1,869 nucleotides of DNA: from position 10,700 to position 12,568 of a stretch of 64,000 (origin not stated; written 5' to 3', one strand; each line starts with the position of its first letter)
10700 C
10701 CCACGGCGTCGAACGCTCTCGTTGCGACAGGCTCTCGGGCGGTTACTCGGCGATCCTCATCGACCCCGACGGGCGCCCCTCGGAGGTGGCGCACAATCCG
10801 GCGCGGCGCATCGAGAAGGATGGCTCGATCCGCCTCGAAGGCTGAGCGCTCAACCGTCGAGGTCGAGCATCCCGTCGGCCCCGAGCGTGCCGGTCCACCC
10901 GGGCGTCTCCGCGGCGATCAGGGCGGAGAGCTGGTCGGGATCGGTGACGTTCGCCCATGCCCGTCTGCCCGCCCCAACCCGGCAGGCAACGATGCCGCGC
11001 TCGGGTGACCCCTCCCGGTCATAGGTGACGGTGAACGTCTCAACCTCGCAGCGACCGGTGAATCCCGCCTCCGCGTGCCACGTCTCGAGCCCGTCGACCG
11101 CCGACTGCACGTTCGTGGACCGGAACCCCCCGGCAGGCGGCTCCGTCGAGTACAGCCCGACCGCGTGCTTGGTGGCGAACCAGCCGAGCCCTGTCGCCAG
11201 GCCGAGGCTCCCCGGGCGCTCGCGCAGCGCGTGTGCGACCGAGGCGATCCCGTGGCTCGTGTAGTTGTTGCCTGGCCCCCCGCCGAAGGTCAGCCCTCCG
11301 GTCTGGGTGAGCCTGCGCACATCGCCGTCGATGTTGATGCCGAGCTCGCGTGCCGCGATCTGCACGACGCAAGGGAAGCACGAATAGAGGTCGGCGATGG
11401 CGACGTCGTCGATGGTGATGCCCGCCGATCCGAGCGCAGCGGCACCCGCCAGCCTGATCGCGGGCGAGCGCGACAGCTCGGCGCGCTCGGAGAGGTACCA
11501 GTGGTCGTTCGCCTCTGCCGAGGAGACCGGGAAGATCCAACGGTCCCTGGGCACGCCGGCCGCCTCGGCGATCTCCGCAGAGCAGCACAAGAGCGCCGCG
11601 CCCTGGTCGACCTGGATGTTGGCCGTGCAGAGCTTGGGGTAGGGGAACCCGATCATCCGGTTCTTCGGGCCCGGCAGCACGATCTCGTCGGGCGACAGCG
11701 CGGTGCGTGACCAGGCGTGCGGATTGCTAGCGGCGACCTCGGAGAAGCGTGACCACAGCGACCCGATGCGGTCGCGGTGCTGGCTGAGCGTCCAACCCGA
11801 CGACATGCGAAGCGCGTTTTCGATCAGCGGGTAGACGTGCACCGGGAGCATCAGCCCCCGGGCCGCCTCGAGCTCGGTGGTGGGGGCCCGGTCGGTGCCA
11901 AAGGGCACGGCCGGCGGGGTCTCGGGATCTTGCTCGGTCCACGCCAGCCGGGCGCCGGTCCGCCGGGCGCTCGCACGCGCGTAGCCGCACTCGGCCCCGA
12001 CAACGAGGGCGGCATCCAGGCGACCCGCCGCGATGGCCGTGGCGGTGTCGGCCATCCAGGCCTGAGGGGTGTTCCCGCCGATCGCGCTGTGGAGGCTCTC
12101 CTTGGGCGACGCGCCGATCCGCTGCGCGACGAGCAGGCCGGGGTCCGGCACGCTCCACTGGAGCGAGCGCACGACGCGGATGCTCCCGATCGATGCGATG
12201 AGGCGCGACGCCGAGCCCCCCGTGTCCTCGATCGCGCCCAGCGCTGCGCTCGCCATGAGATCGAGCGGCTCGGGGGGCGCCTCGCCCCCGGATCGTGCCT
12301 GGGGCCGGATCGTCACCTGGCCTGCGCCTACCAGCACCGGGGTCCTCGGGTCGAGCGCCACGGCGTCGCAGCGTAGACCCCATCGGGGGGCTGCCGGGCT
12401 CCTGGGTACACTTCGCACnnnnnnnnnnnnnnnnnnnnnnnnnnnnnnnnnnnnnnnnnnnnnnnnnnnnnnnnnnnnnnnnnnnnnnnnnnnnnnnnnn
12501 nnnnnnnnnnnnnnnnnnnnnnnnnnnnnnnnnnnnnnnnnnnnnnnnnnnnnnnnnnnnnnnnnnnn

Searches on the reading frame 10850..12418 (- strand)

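Call 54: search_protein_families(library=ncbifam, proteins=[window:10850-12418:-], max_evalue=1e-12)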
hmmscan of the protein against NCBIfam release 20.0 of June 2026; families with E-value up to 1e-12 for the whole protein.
window:10850-12418:- (522 aa): 6 families
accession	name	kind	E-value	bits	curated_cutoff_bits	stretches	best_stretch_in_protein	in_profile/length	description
NF006103.0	PRK08257.1-1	equivalog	2.4e-157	524.8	757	1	21-520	2-494/495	acetyl-CoA acetyltransferase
NF006104.0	PRK08257.1-3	equivalog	3.7e-135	451.7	654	1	23-514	2-500/512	acetyl-CoA acetyltransferase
NF006105.0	PRK08257.1-4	equivalog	4.3e-100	335.8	683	1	21-504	2-490/510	acetyl-CoA acetyltransferase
NF006106.0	PRK08257.1-5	equivalog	2.6e-99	333.2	684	1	25-509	9-481/503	acetyl-CoA acetyltransferase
NF004811.0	PRK06158.1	subfamily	1.7e-15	56.9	421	1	45-391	21-326/384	acetyl-CoA acetyltransferase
NF004720.0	PRK06064.1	subfamily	3.7e-13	49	420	0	226-381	173-320/389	thiolase domain-containing protein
